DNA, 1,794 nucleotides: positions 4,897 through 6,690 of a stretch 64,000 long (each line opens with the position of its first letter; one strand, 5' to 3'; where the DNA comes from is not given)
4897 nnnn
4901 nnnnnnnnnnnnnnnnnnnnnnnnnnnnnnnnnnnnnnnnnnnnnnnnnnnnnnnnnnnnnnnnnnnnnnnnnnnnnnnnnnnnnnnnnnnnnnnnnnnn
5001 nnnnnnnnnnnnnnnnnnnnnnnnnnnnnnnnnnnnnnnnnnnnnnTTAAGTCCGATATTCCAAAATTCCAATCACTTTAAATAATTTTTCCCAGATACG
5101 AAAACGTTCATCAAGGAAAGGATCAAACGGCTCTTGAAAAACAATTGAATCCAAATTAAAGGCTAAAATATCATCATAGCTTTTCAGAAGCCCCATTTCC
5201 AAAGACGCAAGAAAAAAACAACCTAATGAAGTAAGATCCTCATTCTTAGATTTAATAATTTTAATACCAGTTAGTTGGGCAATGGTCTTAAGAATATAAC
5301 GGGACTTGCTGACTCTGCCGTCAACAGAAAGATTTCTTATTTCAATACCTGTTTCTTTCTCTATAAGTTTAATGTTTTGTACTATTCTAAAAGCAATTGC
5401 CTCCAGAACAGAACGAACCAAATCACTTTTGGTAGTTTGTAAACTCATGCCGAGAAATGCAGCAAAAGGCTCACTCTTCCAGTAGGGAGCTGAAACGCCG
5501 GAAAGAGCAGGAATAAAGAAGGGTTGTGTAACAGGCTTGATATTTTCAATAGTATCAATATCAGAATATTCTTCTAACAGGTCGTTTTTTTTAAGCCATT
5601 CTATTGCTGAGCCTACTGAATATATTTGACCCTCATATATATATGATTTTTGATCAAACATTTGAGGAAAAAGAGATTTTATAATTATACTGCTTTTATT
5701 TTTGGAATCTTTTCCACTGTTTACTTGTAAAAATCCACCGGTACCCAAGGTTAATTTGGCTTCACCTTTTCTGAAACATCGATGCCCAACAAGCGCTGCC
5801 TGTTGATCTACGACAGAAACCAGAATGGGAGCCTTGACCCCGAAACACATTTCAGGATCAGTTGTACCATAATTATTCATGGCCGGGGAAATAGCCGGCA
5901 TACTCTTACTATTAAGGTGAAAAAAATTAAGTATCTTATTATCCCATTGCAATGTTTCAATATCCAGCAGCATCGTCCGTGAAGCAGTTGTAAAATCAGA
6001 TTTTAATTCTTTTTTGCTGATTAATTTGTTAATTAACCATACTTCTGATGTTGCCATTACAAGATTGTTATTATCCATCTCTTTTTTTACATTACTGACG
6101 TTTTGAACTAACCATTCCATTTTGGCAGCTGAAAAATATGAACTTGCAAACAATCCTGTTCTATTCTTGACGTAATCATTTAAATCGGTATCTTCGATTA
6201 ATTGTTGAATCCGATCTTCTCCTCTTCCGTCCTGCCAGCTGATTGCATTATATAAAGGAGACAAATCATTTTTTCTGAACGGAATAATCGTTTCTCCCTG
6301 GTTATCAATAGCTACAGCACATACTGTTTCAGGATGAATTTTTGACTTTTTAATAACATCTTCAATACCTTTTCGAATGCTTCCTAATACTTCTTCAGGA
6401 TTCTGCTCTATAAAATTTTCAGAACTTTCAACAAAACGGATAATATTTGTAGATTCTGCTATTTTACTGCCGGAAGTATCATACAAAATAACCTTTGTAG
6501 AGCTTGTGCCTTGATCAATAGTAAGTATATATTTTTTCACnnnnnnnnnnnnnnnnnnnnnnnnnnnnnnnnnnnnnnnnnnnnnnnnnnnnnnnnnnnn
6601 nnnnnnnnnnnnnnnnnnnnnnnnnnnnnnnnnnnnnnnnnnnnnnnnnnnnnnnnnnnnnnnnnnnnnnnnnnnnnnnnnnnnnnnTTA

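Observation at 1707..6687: Two promoters 4920 bp apart share a composite operator of unknown regulator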

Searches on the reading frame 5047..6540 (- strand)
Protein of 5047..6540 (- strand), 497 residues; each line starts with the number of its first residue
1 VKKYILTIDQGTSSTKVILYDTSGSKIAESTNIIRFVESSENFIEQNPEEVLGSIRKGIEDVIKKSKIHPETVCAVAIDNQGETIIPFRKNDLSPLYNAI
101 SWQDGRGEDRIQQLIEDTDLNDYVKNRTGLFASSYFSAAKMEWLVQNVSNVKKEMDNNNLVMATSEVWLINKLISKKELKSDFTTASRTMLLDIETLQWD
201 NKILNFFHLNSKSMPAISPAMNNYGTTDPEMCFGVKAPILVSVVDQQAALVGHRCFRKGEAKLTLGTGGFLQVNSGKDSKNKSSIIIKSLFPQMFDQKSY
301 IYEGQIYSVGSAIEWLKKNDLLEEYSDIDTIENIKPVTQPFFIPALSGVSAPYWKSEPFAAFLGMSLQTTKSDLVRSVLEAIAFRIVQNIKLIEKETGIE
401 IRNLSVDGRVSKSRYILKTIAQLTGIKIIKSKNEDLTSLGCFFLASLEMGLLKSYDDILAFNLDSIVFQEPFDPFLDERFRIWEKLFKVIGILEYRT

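Call 12: search_protein_families(library=ncbifam, proteins=[window:5047-6540:-], max_evalue=0.00001)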
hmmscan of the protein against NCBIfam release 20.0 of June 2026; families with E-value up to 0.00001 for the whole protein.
window:5047-6540:- (497 aa): 12 families
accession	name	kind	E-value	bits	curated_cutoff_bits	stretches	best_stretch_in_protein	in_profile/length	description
TIGR01311.1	glycerol_kin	equivalog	3.7e-115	385.1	590.35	1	3-460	1-461/496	glycerol kinase GlpK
NF000756.0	PRK00047.1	subfamily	5.4e-112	374.6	498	1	1-464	3-467/502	glycerol kinase GlpK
TIGR01312.1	XylB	equivalog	1.6e-52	178.7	380.25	1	7-454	2-444/481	xylulokinase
TIGR01314.1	gntK_FGGY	equivalog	1.1e-35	123.1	648.55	1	4-458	1-459/505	gluconokinase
NF011601.0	PRK15027.1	equivalog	7.9e-32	110.3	912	1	6-459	3-446/484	xylulokinase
NF008187.0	PRK10939.1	equivalog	4.5e-22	78.4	528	1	2-456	3-466/521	autoinducer-2 kinase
TIGR02628.1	fuculo_kin_coli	equivalog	3.1e-20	72.6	470.9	1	6-442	4-435/465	L-fuculokinase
NF003154.0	PRK04123.1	equivalog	5.5e-16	58.4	428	2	2-102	3-123/554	ribulokinase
TIGR02627.1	rhamnulo_kin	equivalog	2.7e-12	46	527.95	1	7-275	2-261/454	rhamnulokinase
NF007925.0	PRK10640.1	equivalog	5.3e-11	41.6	639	1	3-278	4-270/489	rhamnulokinase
TIGR01315.1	5C_CHO_kinase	subfamily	7e-11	41.5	408.7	0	6-151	3-152/541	FGGY family pentulose kinase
TIGR01234.1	L-ribulokinase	equivalog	4.6e-09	35.6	583.25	0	362-459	398-492/536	ribulokinase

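Call 13: search_protein_families(library=pfam, proteins=[window:5047-6540:-], max_evalue=0.00001)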
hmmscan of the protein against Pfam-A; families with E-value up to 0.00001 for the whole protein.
window:5047-6540:- (497 aa): 2 families
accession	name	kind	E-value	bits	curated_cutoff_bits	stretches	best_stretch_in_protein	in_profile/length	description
PF00370.27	FGGY_N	-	3e-52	178.1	28.8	1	4-252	1-245/245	FGGY family of carbohydrate kinases, N-terminal domain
PF02782.22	FGGY_C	-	2.8e-27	96.2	27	1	262-446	2-195/198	FGGY family of carbohydrate kinases, C-terminal domain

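Call 14: find_related_loci(query=window:5047-6540:-, collection=genome_contigs, flank=8000)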
Query window:5047-6540:- (497 aa) in genome_contigs; peptide patterns used: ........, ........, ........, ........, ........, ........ (x = any residue, [..] = any of these).
49 stretches matched a pattern, but none encodes a relative of the query by tblastn (E <= 1e-3).

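Call 15: find_encoding_contigs(protein=window:5047-6540:-, flank=10000, max_places=6)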
Protein window:5047-6540:- (497 aa): 3 contigs read that carry it; 1 place shown.
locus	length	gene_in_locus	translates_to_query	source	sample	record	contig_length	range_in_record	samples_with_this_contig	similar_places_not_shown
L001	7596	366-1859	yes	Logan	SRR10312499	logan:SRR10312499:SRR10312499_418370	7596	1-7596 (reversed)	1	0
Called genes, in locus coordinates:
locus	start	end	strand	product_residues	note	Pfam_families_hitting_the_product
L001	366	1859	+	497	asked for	PF00370:FGGY_N, PF02782:FGGY_C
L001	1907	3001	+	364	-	PF03480:DctP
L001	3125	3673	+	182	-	PF04290:DctQ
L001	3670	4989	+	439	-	PF06808:DctM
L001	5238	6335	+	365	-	PF00266:Aminotran_5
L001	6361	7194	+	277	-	PF00149:Metallophos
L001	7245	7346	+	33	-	-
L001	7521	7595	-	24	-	?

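Call 16: find_homologous_proteins(query=window:5047-6540:-, max_evalue=1e-30)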
Query window:5047-6540:- (497 aa): 5534 proteins with E <= 1e-30 among 8000 candidates; the best 120 are listed.
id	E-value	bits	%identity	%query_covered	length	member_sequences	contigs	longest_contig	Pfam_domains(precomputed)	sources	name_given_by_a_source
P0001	0.0e+0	1100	100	100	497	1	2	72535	PF00370.28,PF02782.23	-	-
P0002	1.9e-253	859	77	99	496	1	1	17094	PF00370.28,PF02782.23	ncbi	-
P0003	3.6e-234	796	71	99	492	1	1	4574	PF01869.27,PF00370.28,PF02782.23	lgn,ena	-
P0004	6.9e-232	788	71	99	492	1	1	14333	PF00370.28,PF02782.23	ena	-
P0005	8.9e-228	775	70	98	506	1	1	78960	PF00370.28,PF02782.23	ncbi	-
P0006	1.1e-226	771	70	98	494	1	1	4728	PF00370.28,PF02782.23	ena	-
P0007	1.1e-225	768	70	99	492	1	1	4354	PF00370.28,PF02782.23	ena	-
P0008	2.4e-208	711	65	98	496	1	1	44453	PF00370.28,PF02782.23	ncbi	ncbi:FGGY family carbohydrate kinase [Desulfomarina sp.]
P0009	1.1e-207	709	64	98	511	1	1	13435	PF00370.28,PF02782.23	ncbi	-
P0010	9.2e-202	689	61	98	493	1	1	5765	PF00370.28,PF02782.23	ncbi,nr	ncbi:MAG: hypothetical protein K9L29_12145 [Spirochaetales bacterium]|nr:hypothetical protein [Spiro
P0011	2.3e-197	675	62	99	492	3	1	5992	PF00370.28,PF02782.23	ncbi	-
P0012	3.9e-196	670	61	99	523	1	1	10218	PF00370.28,PF02782.23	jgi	jgi:glycerol kinase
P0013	2.4e-182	625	58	98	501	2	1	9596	PF00370.28,PF02782.23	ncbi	-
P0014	3.2e-177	608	55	98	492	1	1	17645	PF00370.28,PF02782.23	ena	-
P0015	5.4e-156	538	70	67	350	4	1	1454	PF00370.28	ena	-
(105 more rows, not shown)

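Call 18: find_related_loci(query=A1, collection=genome_contigs, flank=10000)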
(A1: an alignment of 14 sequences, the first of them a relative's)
Query A1 (497 aa) in genome_contigs; peptide patterns used: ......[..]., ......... (x = any residue, [..] = any of these).
600 stretches matched a pattern (row limit reached: there are more); 486 encode a relative of the query (tblastn E <= 1e-3); the best 80 are kept; 80 distinct loci.
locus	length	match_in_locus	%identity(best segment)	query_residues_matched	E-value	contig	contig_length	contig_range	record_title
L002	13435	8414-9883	64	2-490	0e+0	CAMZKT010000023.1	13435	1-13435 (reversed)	uncultured Desulfocapsa sp. isolate RB_MAG_00021 genome assembly, contig: RB_MAG_00021_000000000099, whole genome shotgu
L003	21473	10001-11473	46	1-491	4e-140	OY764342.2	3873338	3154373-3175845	MAG: Spirochaetia bacterium isolate 9506cec9-e293-4340-b26d-6248213b6694 genome assembly, chromosome: 1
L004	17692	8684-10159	42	1-490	1e-124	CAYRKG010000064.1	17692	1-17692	MAG TPA_asm: uncultured Spirochaetota bacterium isolate SRP323688_co1_269 genome assembly, contig: NODE_5202_length_1769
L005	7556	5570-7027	41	1-484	5e-121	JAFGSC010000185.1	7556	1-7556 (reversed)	MAG: Candidatus Atribacteria bacterium isolate Zod_Metabat.864 k87_4547992, whole genome shotgun sequence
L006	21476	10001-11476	40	1-490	8e-119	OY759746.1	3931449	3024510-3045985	MAG: Spirochaetia bacterium isolate 37a8ee1d-4d30-4a0d-bbf4-d03c19003557 genome assembly, chromosome: 1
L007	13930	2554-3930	43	1-458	7e-117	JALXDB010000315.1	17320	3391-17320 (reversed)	MAG: Spirochaetes bacterium isolate T2_metabat2_scaf2bin.224 T2_NODE_3148_length_17320_cov_2.180946, whole genome shotgu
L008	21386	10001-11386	33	1-460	2e-89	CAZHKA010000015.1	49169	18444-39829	MAG TPA_asm: uncultured Candidatus Bathyarchaeia archaeon isolate SRP140028_co1_632 genome assembly, contig: k141_223338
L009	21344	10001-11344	33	2-447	3e-89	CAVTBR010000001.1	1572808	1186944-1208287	MAG: Candidatus Bathyarchaeota archaeon isolate MFD02248.bin.2.56 genome assembly, contig: contig_32965, whole genome sh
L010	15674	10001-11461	32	2-490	4e-87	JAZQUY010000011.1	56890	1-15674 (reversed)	MAG: Clostridia bacterium isolate T1900045176_TC20190172.MAGScoT_cleanbin_000002 SGB_5206_k141_3581486, whole genome sho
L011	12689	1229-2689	32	2-490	4e-87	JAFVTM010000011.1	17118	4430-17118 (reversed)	MAG: Clostridia bacterium isolate RGIG5380 Sheep_Colon-3__c183971, whole genome shotgun sequence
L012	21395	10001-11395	34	1-462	1e-84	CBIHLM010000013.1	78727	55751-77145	MAG TPA_asm: uncultured Pedobacter sp. isolate SRR17255076_binner12_Refined_6 genome assembly, contig: ERZ27337262.19, w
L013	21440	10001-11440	33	3-483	2e-84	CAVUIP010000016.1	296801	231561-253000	MAG: uncultured Chitinophagaceae bacterium isolate MFD04651.bin.2.94 genome assembly, contig: contig_8382, whole genome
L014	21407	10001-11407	35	1-462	6e-84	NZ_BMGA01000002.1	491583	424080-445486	Flavobacterium palustre strain CGMCC 1.12811 sequence02, whole genome shotgun sequence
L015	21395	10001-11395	33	1-462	5e-84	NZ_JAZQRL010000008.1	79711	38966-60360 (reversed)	MAG: Arcticibacter sp. isolate T1900045231_TH20190001.MAGScoT_cleanbin_000005 SGB_5407_k141_1120950, whole genome shotgu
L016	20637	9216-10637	33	5-479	8e-84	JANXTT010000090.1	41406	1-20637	MAG: Mucilaginibacter sp. isolate 339R_metabat_135 339R_k141_889693, whole genome shotgun sequence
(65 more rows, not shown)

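Call 20: find_encoding_contigs(protein=P0002, flank=10000, max_places=3)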
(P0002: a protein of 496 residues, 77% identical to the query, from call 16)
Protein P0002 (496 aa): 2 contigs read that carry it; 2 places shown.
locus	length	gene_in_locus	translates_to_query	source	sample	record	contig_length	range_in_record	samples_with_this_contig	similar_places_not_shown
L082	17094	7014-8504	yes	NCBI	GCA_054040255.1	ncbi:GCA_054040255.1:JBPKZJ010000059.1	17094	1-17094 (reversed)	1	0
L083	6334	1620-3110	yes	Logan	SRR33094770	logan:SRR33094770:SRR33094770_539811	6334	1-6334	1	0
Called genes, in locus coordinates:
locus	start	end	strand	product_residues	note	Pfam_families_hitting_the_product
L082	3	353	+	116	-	?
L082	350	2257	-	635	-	PF13292:DXP_synthase_N, PF00456:Transketolase_N (weak), PF02779:Transket_pyr, PF02780:Transketolase_C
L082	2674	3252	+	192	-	PF00528:BPD_transp_1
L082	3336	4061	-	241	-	PF00392:GntR, PF07702:UTRA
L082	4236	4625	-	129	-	-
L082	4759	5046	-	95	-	-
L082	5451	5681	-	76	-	-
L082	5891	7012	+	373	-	PF00266:Aminotran_5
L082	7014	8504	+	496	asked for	PF00370:FGGY_N, PF02782:FGGY_C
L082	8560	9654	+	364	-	PF03480:DctP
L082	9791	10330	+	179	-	PF19529:DUF6057 (weak), PF04290:DctQ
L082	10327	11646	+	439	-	PF06808:DctM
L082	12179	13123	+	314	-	PF26945:DUF8295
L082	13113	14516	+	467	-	PF21799:MurD-like_N, PF08245:Mur_ligase_M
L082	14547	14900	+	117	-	PF02635:DsrE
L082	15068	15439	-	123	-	-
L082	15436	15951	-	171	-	PF20797:HepT-like_2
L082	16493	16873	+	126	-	-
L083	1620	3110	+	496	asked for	PF00370:FGGY_N, PF02782:FGGY_C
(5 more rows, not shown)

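Call 21: find_encoding_contigs(protein=P0005, flank=10000, max_places=3)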
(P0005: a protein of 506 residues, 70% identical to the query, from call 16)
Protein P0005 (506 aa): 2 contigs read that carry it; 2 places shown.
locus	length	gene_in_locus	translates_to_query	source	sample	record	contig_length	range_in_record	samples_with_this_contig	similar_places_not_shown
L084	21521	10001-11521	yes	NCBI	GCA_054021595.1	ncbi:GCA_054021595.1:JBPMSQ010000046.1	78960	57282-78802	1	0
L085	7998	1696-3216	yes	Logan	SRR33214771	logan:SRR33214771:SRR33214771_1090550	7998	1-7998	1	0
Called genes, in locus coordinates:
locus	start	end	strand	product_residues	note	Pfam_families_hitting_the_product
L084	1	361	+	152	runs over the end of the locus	-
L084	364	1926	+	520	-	PF01704:UDPGP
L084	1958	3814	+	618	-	PF00324:AA_permease, PF03845:Spore_permease (weak), PF13520:AA_permease_2, PF00359:PTS_EIIA_2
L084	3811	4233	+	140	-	PF01502:PRA-CH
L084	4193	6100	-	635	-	PF13292:DXP_synthase_N, PF00456:Transketolase_N (weak), PF02779:Transket_pyr, PF02780:Transketolase_C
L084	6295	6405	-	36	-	-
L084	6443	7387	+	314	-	PF26945:DUF8295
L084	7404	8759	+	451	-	PF21799:MurD-like_N, PF08245:Mur_ligase_M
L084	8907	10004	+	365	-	PF00266:Aminotran_5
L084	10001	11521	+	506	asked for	PF00370:FGGY_N, PF02782:FGGY_C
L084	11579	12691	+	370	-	PF03480:DctP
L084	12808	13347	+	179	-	PF04290:DctQ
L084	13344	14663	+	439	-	PF06808:DctM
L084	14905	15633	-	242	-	PF00392:GntR, PF07702:UTRA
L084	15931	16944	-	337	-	PF02388:FemAB, PF13480:Acetyltransf_6, PF02388:FemAB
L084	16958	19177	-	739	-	PF00133:tRNA-synt_1, PF09334:tRNA-synt_1g, PF19303:Anticodon_3, PF01588:tRNA_bind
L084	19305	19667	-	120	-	-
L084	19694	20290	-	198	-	PF00392:GntR (faint), PF01047:MarR, PF12802:MarR_2 (weak)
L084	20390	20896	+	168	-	PF16694:Cytochrome_P460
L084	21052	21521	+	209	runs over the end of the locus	?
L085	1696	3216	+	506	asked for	PF00370:FGGY_N, PF02782:FGGY_C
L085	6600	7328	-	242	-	PF00392:GntR, PF07702:UTRA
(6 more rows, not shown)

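Call 22: find_encoding_contigs(protein=P0004, flank=10000, max_places=3)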
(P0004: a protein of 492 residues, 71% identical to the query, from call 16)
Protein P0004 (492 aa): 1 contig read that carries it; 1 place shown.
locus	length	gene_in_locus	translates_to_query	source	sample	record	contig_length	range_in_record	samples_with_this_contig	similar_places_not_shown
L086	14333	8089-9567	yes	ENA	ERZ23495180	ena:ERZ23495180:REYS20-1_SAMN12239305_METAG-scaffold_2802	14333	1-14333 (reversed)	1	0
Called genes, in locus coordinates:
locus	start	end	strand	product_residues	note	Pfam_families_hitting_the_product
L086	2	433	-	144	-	?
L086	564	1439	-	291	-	PF00512:HisKA, PF02518:HATPase_c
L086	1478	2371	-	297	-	-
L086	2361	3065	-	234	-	PF00072:Response_reg, PF00486:Trans_reg_C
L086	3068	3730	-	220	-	PF01895:PhoU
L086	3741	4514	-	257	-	PF02463:SMC_N, PF13175:AAA_15, PF13476:AAA_23 (weak), PF00005:ABC_tran, PF13304:AAA_21 (faint)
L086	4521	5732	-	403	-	PF00528:BPD_transp_1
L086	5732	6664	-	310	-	PF00528:BPD_transp_1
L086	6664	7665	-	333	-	PF12849:PBP_like_2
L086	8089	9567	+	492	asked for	PF00370:FGGY_N, PF02782:FGGY_C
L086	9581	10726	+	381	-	PF03480:DctP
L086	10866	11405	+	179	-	PF04290:DctQ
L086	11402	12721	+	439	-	PF06808:DctM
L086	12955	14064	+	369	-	PF00266:Aminotran_5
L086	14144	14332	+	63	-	?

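Call 25: find_related_loci(query=A1, collection=metagenome_contigs, flank=6000)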
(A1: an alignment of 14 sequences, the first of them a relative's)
Query A1 (497 aa) in metagenome_contigs; peptide patterns used: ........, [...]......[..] (x = any residue, [..] = any of these).
600 stretches matched a pattern (row limit reached: there are more); 515 encode a relative of the query (tblastn E <= 1e-3); the best 80 are kept; 80 distinct loci.
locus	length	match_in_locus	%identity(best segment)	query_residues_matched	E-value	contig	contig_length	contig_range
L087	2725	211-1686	43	1-490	9e-136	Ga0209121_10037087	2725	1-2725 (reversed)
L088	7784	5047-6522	43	1-490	1e-127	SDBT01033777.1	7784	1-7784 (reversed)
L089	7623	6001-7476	43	1-490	3e-125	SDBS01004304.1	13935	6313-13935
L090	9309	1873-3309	43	1-482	1e-123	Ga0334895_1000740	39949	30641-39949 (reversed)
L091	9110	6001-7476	41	1-490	7e-122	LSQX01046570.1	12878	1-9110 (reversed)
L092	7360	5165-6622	43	1-484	2e-121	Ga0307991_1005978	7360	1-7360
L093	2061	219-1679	33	1-485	1e-99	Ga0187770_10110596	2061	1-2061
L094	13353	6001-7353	34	3-451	4e-93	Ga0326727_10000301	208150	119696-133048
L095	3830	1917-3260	33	2-447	7e-94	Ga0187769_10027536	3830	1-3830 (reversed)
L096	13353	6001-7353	34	3-451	4e-93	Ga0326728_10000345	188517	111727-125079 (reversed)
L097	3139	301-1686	34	1-460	3e-92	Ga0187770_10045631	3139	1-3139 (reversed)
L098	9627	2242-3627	33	1-460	1e-89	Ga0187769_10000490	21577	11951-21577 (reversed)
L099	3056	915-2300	32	1-460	4e-91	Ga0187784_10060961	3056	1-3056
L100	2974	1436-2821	33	1-460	1e-90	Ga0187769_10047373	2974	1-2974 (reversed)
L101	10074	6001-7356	35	1-452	5e-89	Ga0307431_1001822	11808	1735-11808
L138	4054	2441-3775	35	3-459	9e-83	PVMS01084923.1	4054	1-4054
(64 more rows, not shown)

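Call 26: find_encoding_contigs(protein=P0008, flank=10000, max_places=2)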
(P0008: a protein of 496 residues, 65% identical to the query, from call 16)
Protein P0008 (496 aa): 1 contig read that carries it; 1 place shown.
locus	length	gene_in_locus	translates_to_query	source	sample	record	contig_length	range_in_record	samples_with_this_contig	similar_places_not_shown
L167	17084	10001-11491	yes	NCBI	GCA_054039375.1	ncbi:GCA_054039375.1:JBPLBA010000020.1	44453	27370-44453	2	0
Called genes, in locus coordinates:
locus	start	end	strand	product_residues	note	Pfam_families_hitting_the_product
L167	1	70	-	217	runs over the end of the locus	PF00697:PRAI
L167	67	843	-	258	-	PF00218:IGPS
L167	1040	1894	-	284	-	PF00528:BPD_transp_1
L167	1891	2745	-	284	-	PF00528:BPD_transp_1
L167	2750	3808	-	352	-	PF00005:ABC_tran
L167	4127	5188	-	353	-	PF01547:SBP_bac_1, PF13531:SBP_bac_11, PF13416:SBP_bac_8, PF13343:SBP_bac_6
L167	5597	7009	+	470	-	PF01266:DAO, PF04324:Fer2_BFD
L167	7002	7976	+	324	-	PF00070:Pyr_redox (faint), PF00890:FAD_binding_2 (weak), PF01266:DAO (faint), PF01494:FAD_binding_3 (weak), PF01946:Thi4 (faint), PF07992:Pyr_redox_2, PF12831:FAD_oxidored (weak), PF13738:Pyr_redox_3, +1 more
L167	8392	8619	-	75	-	PF01797:Y1_Tnp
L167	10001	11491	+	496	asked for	PF00370:FGGY_N, PF02782:FGGY_C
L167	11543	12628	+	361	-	PF03480:DctP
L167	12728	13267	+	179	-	PF04290:DctQ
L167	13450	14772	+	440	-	PF06808:DctM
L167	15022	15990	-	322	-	PF00149:Metallophos, PF12850:Metallophos_2 (faint)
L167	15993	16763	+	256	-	PF08220:HTH_DeoR, PF08279:HTH_11, PF19187:HTH_PafC (faint), PF00455:DeoRC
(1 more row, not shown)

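Call 27: find_encoding_contigs(protein=P0014, flank=10000, max_places=2)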
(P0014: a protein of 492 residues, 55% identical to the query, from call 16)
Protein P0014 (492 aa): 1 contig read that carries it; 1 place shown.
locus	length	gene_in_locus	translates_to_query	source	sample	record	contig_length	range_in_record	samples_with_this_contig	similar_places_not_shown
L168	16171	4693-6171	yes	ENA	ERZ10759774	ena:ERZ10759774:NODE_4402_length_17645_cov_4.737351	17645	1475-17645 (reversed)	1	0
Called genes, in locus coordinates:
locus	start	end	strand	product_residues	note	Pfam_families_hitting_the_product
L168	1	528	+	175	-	?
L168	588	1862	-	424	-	PF03315:SDH_beta, PF03313:SDH_alpha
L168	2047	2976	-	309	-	PF13487:HD_5, PF01966:HD (weak)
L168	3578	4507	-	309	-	PF00126:HTH_1, PF03466:LysR_substrate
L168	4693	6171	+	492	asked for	PF00370:FGGY_N, PF02782:FGGY_C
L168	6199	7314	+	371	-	PF00266:Aminotran_5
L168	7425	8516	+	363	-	PF03480:DctP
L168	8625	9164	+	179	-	PF19529:DUF6057 (weak), PF04290:DctQ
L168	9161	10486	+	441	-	PF06808:DctM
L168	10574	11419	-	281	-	PF02811:PHP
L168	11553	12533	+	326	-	PF00493:MCM (weak), PF20030:bpMoxR, PF05496:RuvB_N (faint), PF07726:AAA_3, PF07728:AAA_5, PF17863:AAA_lid_2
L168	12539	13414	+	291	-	PF01882:DUF58, PF13519:VWA_2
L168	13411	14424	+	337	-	-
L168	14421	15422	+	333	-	PF01882:DUF58 (weak), PF00092:VWA, PF13519:VWA_2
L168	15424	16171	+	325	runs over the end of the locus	PF00092:VWA, PF13519:VWA_2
